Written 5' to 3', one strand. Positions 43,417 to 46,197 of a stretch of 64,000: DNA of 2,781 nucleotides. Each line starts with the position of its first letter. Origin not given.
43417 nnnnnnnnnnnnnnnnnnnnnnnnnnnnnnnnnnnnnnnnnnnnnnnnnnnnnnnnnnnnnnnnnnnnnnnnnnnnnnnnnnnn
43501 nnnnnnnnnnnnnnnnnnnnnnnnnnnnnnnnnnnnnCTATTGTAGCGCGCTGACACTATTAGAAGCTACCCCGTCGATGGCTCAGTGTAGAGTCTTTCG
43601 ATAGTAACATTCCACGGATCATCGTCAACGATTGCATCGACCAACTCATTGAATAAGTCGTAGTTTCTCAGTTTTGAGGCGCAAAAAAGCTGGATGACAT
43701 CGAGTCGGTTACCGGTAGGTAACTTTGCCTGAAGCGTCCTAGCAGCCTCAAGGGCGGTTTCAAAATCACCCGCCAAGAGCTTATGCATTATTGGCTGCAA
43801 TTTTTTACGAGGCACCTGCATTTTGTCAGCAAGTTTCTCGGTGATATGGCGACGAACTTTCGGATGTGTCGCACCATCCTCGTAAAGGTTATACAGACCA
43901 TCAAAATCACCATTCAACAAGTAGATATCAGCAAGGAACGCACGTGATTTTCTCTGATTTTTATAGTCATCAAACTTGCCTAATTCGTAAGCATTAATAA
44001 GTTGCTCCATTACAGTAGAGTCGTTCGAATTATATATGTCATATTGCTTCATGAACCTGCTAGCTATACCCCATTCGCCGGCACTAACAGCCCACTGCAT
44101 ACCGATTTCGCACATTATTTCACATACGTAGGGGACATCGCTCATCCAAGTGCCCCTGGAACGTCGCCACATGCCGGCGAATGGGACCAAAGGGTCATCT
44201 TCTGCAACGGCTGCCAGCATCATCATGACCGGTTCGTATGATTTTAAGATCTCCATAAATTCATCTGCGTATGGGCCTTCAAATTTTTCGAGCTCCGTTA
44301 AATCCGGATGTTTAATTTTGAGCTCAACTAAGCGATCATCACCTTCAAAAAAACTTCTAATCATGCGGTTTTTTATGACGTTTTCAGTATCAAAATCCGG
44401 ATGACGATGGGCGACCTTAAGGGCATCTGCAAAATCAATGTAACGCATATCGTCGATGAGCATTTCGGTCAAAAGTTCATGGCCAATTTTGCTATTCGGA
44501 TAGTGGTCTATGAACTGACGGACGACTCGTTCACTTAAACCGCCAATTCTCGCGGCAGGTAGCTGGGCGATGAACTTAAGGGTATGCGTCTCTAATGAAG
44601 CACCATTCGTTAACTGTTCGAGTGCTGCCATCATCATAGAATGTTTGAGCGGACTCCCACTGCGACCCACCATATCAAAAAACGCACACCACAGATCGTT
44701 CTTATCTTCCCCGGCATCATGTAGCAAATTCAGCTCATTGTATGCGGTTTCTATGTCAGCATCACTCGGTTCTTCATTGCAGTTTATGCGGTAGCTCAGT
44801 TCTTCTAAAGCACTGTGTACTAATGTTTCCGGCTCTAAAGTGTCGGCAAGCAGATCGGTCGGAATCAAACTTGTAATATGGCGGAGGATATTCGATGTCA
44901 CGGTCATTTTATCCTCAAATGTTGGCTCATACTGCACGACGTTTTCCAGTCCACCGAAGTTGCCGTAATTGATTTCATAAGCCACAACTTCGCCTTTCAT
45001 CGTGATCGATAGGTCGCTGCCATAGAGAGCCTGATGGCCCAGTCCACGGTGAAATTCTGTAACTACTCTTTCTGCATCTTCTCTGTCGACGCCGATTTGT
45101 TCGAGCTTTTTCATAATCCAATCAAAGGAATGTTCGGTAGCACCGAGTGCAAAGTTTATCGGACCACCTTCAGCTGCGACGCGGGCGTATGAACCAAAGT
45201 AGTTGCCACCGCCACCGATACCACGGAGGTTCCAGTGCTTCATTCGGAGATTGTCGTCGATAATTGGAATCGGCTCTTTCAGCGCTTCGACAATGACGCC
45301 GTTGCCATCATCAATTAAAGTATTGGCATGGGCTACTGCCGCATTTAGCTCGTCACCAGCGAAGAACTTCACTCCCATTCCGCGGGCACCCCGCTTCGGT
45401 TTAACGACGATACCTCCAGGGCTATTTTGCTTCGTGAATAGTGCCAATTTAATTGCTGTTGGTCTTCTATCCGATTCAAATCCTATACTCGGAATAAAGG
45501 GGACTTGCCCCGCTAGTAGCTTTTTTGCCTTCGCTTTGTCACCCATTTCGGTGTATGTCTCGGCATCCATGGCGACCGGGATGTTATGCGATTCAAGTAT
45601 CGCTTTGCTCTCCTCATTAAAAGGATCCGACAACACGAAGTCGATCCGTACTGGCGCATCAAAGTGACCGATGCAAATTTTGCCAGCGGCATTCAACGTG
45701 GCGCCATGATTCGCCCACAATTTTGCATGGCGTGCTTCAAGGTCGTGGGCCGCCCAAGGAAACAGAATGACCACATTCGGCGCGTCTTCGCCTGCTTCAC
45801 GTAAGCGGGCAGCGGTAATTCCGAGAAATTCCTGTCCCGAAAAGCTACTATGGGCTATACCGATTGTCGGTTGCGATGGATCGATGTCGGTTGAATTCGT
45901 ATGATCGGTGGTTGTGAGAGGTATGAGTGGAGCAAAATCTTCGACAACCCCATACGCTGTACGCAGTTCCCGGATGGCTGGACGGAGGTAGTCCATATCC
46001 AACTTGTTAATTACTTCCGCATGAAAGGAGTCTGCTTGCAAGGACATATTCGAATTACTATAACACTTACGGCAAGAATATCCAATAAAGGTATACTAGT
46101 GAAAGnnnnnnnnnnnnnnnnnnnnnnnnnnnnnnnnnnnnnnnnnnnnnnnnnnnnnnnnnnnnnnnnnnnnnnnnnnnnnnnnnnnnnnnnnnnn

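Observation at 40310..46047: UvrD-type helicase fused to a RecB-family nuclease, next to an 826-aa ATP-grasp fusion protein of unknown function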

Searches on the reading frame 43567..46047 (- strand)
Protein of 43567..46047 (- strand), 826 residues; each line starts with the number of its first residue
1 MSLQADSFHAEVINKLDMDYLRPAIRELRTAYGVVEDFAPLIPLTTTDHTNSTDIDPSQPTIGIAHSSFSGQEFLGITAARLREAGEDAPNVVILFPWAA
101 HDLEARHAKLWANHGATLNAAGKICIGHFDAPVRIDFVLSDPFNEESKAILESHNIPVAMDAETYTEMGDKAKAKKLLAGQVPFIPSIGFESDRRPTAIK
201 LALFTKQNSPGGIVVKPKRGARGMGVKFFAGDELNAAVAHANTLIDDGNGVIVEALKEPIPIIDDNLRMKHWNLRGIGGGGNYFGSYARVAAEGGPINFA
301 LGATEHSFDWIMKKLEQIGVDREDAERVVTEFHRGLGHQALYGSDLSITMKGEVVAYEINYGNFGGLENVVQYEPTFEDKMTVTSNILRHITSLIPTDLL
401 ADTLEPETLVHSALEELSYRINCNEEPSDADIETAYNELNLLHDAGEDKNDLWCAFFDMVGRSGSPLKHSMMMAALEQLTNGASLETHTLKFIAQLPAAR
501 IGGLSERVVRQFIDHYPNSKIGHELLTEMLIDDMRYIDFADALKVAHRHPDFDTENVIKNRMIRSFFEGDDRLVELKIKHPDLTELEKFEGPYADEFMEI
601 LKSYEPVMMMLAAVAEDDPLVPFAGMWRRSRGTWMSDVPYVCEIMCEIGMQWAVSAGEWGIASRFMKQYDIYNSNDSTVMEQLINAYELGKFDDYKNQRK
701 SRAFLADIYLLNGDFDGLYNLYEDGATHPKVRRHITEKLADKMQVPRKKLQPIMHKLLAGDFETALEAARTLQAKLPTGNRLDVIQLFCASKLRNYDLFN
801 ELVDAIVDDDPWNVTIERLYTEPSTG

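Call 5: search_protein_families(library=pfam, proteins=[window:43567-46047:-], max_evalue=1)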
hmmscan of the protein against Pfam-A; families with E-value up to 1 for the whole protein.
window:43567-46047:- (826 aa): 3 families
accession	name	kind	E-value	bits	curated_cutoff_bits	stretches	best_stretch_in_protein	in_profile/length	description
PF13428.12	TPR_14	-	0.084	14.1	23.5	0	703-734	5-37/44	Tetratricopeptide repeat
PF05015.19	HigB-like_toxin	-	0.1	13.5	27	1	716-744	6-34/91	RelE-like toxin of type II toxin-antitoxin system HigB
PF13176.12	TPR_7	-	0.24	12.1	27.9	0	703-724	3-24/36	Tetratricopeptide repeat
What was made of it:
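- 43570..44862 (-): All-helical TPR-like (alpha-solenoid) domain, residues 396-826, with a low-confidence linker at about residues 570-637. The protein's own TPR_14 hit is sub-threshold (call 5).
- On TPR repeat proteins: TPR_14 scores 14.1 bits against a cut-off of 23.5, and TPR_7 scores 12.1 against 27.9, at residues 703-734 only (call 5).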

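Call 6: search_protein_families(library=ncbifam, proteins=[window:43567-46047:-], max_evalue=1)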
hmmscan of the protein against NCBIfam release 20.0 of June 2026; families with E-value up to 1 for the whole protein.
window:43567-46047:- (826 aa): 4 families
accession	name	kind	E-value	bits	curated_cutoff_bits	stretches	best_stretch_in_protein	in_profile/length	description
NF058666.1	D_CycloSer_DcsG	equivalog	9.5e-06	24.9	360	1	170-255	91-176/298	D-cycloserine synthetase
TIGR03103.1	trio_acet_GNAT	equivalog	0.0073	14.9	569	1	210-256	331-376/547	N-acetylglutaminylglutamine synthetase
TIGR03504.1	FimV_Cterm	subfamily_domain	0.057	13.5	30.65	1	162-178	6-22/44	FimV/HubP family polar landmark protein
NF053561.1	Rkd2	equivalog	0.19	11.4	290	1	204-267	83-147/196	arcadin-2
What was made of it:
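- On ATP-grasp superfamily (ATP-dependent carboxylate-amine ligases): The best NCBIfam hit is DcsG at 24.9 bits against a cut-off of 360 (call 6).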

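Call 9: find_homologous_proteins(query=window:43567-46047:-)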
Query window:43567-46047:- (826 aa): 1 proteins with E <= 0.001 among 8000 candidates.
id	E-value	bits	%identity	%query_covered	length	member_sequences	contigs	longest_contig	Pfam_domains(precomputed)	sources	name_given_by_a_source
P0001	0.0e+0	1909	100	100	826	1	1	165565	-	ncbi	-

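Call 10: search_solved_structures(query=window:43567-46047:-, max_evalue=10, show_alignments=2)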
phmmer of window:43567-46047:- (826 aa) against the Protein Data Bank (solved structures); distinct sequences matched with E-value up to 10: 2.
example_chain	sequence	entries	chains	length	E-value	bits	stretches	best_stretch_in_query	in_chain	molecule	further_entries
3sl2_A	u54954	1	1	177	0.5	11.5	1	285-354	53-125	Sensor histidine kinase yycG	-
4tmd_A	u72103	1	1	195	1.1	10.4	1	192-281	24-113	Uncharacterized protein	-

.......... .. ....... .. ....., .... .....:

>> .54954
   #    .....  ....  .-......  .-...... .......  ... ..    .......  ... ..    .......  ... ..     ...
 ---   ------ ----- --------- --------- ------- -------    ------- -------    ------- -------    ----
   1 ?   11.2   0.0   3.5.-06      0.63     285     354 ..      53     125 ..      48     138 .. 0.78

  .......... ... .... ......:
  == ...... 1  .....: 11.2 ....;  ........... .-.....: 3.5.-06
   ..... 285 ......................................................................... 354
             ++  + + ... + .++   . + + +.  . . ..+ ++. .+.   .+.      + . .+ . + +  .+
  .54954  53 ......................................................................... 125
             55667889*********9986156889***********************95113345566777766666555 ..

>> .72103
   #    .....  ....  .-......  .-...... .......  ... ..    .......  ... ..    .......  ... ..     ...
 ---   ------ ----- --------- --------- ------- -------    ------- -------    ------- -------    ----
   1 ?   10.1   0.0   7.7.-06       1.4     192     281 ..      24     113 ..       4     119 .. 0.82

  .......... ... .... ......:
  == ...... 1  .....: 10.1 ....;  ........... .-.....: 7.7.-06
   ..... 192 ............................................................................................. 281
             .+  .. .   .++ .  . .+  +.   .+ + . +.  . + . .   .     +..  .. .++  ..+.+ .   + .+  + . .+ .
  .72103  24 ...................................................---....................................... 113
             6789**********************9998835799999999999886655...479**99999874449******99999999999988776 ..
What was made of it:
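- Tried and rejected: It gave only noise (call 10).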

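Call 12: find_encoding_contigs(protein=P0001, flank=10000, max_places=3)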
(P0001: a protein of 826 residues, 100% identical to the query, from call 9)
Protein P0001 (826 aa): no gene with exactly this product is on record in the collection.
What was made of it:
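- Tried and rejected: The look-up of its contig found nothing (call 12).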

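Call 14: find_related_loci(query=window:43567-46047:-, collection=genome_contigs, flank=10000)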
Query window:43567-46047:- (826 aa) in genome_contigs; peptide patterns used: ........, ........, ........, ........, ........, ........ (x = any residue, [..] = any of these).
41 stretches matched a pattern, but none encodes a relative of the query by tblastn (E <= 1e-3).
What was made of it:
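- Tried and rejected: The GTDB genome scan with the single protein found none (call 14).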

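Call 21: search_protein_representatives(protein=window:43567-46047:-)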
Query: 826 residues. Proteins with E-value up to 0.001 (for the whole library): 112; up to 1e-10: 47; up to 1e-30: 3. The best 112 are listed.
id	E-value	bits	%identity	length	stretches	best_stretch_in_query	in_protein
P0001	0.0e+00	1908.9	100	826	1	1-826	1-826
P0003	3.1e-136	472.0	36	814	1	10-818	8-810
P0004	2.3e-39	151.6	60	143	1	271-390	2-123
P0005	2.2e-22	95.4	26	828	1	9-396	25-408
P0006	6.4e-21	90.6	30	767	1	54-393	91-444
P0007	1.9e-18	82.4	31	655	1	54-373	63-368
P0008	2.8e-17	78.5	27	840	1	56-440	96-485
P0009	7.5e-17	77.1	32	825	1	47-373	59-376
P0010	9.5e-17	76.8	30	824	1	49-397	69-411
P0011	1.0e-16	76.7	25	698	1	26-387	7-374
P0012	1.1e-16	76.7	31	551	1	53-393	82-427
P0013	1.1e-16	76.6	29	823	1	49-370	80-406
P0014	1.2e-16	76.5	30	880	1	53-373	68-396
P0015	1.5e-16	76.1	30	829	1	55-380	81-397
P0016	1.7e-16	76.0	29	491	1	56-389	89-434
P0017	8.8e-16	73.6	26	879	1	55-389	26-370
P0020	4.6e-15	71.2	31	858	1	45-399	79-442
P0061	2.4e-09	52.3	27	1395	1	60-277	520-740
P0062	5.2e-09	51.2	29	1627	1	57-371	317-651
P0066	1.1e-08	50.2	26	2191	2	178-324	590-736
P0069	2.0e-08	49.3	30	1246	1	91-261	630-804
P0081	1.6e-06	43.0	27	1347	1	106-278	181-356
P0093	7.1e-06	40.8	26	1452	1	66-240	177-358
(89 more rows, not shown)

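Call 25: search_protein_families(library=pfam, alignment_id=A2, max_evalue=0.01)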
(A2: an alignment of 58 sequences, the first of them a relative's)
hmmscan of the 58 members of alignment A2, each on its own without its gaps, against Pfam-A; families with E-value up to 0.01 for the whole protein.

A. member 1, P0001 (826 aa): 0 families

B. families by the number of members that match (of 58 scanned): 16 families
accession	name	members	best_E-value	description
PF14397.11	ATPgrasp_ST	45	2.7e-13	Sugar-transfer associated ATP-grasp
PF14398.11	ATPgrasp_YheCD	41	3.8e-11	YheC/D like ATP-grasp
PF02655.19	ATP-grasp_3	21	3e-07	ATP-grasp domain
PF08443.16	RimK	15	4e-08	RimK-like ATP-grasp domain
PF03133.20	TTL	10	4.8e-06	Tubulin-tyrosine ligase family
PF07478.18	Dala_Dala_lig_C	2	4e-06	D-ala D-ala ligase C-terminus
PF02955.21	GSH-S_ATP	2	5.7e-05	Prokaryotic glutathione synthetase, ATP-grasp domain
PF13535.11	ATP-grasp_4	1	5.8e-05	ATP-grasp domain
PF23563.1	TRIP13_N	1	0.00073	TRIP13 N-terminal domain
PF14559.12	TPR_19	1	0.0037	Tetratricopeptide repeat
PF14305.11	ATPgrasp_TupA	1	0.004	TupA-like ATPgrasp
PF21983.2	NikA-like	1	0.0051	Mobilization protein NikA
PF13683.12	rve_3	1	0.006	Integrase core domain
PF14561.12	TPR_20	1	0.009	Tetratricopeptide repeat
PF03232.19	COQ7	1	0.0095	Ubiquinone biosynthesis protein COQ7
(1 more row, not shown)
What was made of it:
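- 44863..45885 (-): ATP-grasp catalytic module, residues about 55-395. Invariant residues are N91, K171, K216, G223, R275, R289, D345, E358 and G365; N360 is nearly invariant. Pfam hits among the relatives (call 25).
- On ATP-grasp superfamily (ATP-dependent carboxylate-amine ligases): Relatives do hit ATP-grasp models (call 25).
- Closest known: Pfam ATPgrasp_ST. Same: These are the Pfam families most often matched by relatives of the 826-aa protein (45 and 41 of 58; call 25).
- Closest known: Tubulin-tyrosine ligase / TTLL enzymes. Same: Ten of 58 relatives hit the TTL Pfam model (call 25).
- Checked: 45 of 58 homologues hit ATPgrasp_ST and 41 hit ATPgrasp_YheCD (call 25).
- Among homologues, 45 of 58 hit ATPgrasp_ST, 41 hit YheCD, 15 hit RimK and 10 hit TTL (call 25). 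The best Pfam family among relatives is the 'sugar-transfer associated' ATP-grasp (call 25).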

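Call 26: find_homologous_proteins(query=A2, max_evalue=0.00001)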
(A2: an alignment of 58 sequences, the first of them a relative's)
Query A2 (58 sequences) (826 aa, profile of the alignment): 2 proteins with E <= 0.00001 among 8000 candidates.
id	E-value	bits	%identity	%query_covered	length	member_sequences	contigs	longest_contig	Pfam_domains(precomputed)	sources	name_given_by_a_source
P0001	1.8e-142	495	100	100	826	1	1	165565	-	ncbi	-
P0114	7.5e-6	43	34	6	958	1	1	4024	PF14863.13,PF09976.16,PF25060.1,PF13414.13,PF16918.12,PF09613.17,PF07721.21,PF24575.2,PF00515.35,PF13424.13,PF13429.13,PF14561.13,PF07719.24,PF13174.13,PF20308.5,PF25063.1,PF13431.13,PF23914.2,PF25062.2,PF13176.13,PF13428.13,PF25064.2,PF14559.13,PF13371.13,PF12895.14,PF21033.5,PF13432.13,PF09295.17,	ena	-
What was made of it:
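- Tried and rejected: Two searches with the 826-aa protein, one with the single sequence and one with the 58-sequence profile, returned only the protein itself plus one spurious TPR protein (calls 9, 26).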

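Call 33: find_encoding_contigs(protein=P0003, flank=10000, max_places=4)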
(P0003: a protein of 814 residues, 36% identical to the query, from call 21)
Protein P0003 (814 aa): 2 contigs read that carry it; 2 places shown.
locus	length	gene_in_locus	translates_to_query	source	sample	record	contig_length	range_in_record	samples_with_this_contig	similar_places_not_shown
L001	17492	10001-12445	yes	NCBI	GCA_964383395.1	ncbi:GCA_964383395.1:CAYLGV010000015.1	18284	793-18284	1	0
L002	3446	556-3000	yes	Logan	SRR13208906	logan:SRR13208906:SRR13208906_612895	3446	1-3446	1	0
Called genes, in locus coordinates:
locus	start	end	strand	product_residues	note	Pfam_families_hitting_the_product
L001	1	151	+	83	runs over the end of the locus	-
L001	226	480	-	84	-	-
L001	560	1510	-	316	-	PF01636:APH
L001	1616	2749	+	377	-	PF01041:DegT_DnrJ_EryC1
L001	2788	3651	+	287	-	PF01261:AP_endonuc_2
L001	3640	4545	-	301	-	PF13480:Acetyltransf_6, PF02388:FemAB (weak)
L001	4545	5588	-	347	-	PF01041:DegT_DnrJ_EryC1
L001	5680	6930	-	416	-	PF04389:Peptidase_M28 (weak), PF01546:Peptidase_M20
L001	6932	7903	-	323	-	PF01073:3Beta_HSD, PF01370:Epimerase, PF02719:Polysacc_synt_2 (weak), PF04321:RmlD_sub_bind, PF16363:GDP_Man_Dehyd, PF07993:NAD_binding_4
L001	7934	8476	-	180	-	PF12647:RNHCP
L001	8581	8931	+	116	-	-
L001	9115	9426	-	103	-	-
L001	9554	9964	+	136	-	-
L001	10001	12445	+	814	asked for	-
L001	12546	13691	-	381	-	-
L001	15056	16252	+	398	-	PF00391:PEP-utilizers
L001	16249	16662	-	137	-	PF08570:DUF1761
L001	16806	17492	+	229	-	?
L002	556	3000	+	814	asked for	-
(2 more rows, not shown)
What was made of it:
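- L001 has FemAB-like and DegT genes within 8 kb (call 33). A 136-aa ORF of unknown function lies just upstream of the closest homologue (call 33).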

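Call 34: find_encoding_contigs(protein=P0009, flank=8000, max_places=3)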
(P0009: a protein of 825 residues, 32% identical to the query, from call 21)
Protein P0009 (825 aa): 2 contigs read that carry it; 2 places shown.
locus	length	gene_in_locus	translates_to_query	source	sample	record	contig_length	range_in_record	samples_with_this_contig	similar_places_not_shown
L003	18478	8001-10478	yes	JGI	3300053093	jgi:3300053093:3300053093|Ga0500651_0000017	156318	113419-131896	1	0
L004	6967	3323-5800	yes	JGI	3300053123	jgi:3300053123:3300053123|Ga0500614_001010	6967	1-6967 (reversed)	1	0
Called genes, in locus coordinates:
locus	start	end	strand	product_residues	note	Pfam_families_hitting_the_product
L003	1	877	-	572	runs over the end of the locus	PF02518:HATPase_c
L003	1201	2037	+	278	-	-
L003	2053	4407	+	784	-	PF13313:DUF4082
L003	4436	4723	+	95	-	-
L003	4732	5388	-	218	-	PF02397:Bac_transf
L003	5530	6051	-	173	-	PF12802:MarR_2, PF01047:MarR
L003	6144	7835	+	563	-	PF07690:MFS_1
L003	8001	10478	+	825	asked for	-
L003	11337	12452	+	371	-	PF07690:MFS_1 (weak)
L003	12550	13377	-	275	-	-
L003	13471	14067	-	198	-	-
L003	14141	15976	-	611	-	-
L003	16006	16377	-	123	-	-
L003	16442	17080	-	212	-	-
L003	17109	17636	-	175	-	PF06185:YecM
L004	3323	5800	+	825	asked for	-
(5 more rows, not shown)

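Call 35: find_encoding_contigs(protein=P0013, flank=8000, max_places=3)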
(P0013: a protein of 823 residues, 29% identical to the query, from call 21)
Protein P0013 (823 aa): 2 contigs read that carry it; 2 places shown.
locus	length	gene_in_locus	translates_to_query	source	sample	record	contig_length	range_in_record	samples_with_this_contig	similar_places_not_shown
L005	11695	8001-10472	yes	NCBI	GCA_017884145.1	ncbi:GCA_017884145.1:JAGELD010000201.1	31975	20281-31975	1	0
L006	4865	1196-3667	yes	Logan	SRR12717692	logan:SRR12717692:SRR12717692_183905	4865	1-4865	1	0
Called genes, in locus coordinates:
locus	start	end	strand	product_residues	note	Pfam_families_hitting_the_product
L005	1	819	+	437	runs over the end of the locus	PF00989:PAS, PF13426:PAS_9, PF00512:HisKA, PF02518:HATPase_c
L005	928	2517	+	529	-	PF00072:Response_reg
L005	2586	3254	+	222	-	PF01479:S4 (weak), PF00849:PseudoU_synth_2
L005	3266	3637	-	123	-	-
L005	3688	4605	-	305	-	-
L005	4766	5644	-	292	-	-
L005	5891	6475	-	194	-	-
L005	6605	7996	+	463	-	PF00009:GTP_EFTU, PF01926:MMR_HSR1, PF02421:FeoB_N, PF04548:AIG1, PF00009:GTP_EFTU (weak), PF01926:MMR_HSR1, PF02421:FeoB_N, PF14714:KH_dom-like, +7 more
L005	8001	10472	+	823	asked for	PF14397:ATPgrasp_ST (faint), PF08443:RimK (weak), PF14398:ATPgrasp_YheCD (faint)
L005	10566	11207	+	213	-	PF01195:Pept_tRNA_hydro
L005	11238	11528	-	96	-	-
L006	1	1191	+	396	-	?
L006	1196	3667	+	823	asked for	PF14397:ATPgrasp_ST (faint), PF08443:RimK (weak), PF14398:ATPgrasp_YheCD (faint)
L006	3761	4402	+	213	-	PF01195:Pept_tRNA_hydro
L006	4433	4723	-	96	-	-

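Call 36: find_encoding_contigs(protein=P0005, flank=8000, max_places=3)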
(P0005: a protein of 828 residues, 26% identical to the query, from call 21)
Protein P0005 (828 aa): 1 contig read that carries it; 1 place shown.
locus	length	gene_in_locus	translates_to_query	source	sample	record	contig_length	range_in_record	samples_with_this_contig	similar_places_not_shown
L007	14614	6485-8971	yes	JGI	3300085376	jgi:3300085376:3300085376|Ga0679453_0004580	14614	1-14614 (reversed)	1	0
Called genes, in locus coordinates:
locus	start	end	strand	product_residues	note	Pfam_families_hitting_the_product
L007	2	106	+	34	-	?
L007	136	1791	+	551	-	-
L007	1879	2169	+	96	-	PF02575:YbaB_DNA_bd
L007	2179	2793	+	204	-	PF21176:RecR_HhH, PF01751:Toprim, PF13662:Toprim_4, PF21175:RecR_C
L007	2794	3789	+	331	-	PF01368:DHH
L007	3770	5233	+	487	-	PF01406:tRNA-synt_1e, PF23493:CysS_C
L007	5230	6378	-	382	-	PF01594:AI-2E_transport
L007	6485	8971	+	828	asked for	PF14398:ATPgrasp_YheCD (faint)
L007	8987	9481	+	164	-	PF04461:YajQ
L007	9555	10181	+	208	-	PF00300:His_Phos_1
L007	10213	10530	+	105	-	PF01638:HxlR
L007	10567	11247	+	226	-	PF00072:Response_reg, PF00486:Trans_reg_C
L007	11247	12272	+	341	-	PF00512:HisKA, PF02518:HATPase_c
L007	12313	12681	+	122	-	-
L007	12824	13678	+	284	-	PF02687:FtsX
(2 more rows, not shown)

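Call 42: predict_structure(alignment_id=A2)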
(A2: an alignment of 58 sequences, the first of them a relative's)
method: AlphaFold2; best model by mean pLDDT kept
length: 826 residues; sequences in the alignment: 58
mean_pLDDT: 78.6   pTM: 0.74
mean pLDDT of the five models: 78.6, 78.5, 78.1, 77.9, 77.8
residues with pLDDT >= 90: 338; 70-90: 270; 50-70: 88; < 50: 130
segments of 3 or more residues with pLDDT < 50: 1-50, 570-637, 686-688, 822-826
pLDDT, mean of each block of 10 residues (from residue 1): 29 35 45 41 43 81 77 93 96 83 85 90 84 90 79 91 89 95 96 96 96 94 91 96 91 96 91 97 97 89 93 97 97 95 96 95 90 95 97 86 72 81 87 92 75 87 78 87 72 86 90 84 88 78 78 67 55 46 38 37 39 35 33 48 70 76 81 57 51 70 87 84 78 92 94 94 97 93 92 90 75 62 39
secondary structure, 60 per line:
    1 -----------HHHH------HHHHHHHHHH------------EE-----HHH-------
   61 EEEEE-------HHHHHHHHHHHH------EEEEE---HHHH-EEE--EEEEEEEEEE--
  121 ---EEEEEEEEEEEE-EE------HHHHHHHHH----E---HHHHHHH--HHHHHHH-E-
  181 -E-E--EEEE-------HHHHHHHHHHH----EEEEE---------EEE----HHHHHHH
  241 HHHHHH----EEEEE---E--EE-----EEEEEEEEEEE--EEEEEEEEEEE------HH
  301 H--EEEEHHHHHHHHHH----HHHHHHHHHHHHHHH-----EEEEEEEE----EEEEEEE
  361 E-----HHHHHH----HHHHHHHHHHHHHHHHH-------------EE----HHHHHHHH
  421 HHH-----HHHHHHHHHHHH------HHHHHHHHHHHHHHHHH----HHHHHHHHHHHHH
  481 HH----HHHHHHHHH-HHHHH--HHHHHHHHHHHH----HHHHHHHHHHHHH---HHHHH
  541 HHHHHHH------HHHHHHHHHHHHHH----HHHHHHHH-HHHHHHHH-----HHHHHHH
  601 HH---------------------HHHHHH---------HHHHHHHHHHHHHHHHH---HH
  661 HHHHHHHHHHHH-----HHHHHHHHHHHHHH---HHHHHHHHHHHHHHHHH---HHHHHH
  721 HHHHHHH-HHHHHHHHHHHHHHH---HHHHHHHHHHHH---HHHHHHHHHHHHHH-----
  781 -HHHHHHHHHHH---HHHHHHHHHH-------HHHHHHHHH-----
elements in order (helices of 4 or more, strands of 3 or more residues): H12-15 H22-31 E61-65 H73-84 E91-95 H99-102 E104-106 E109-118 E124-135 H145-153 H162-168 H171-177 E187-190 H198-208 E213-217 E227-229 H234-246 E251-255 E269-279 E282-292 E304-307 H308-317 H322-336 E342-349 E354-361 H367-372 H377-393 H413-423 H429-440 H447-463 H468-482 H487-495 H497-501 H504-515 H520-532 H536-547 H554-567 H572-579 H581-588 H594-602 H624-629 H639-655 H659-672 H678-691 H695-711 H715-727 H729-743 H747-758 H762-775 H782-792 H796-805 H813-821
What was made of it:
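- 44863..45885 (-): AlphaFold pLDDT is mostly above 90 (call 42).
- On ATP-grasp superfamily (ATP-dependent carboxylate-amine ligases): The AlphaFold model has pLDDT mostly above 90 for residues about 70-400 (call 42).
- Checked: The C-terminal half is all-helical, as stated, but it is about 430 aa (residues 396-826), not about 370 (call 42).
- The AlphaFold model has pLDDT 78.6 and pTM 0.74 (call 42).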
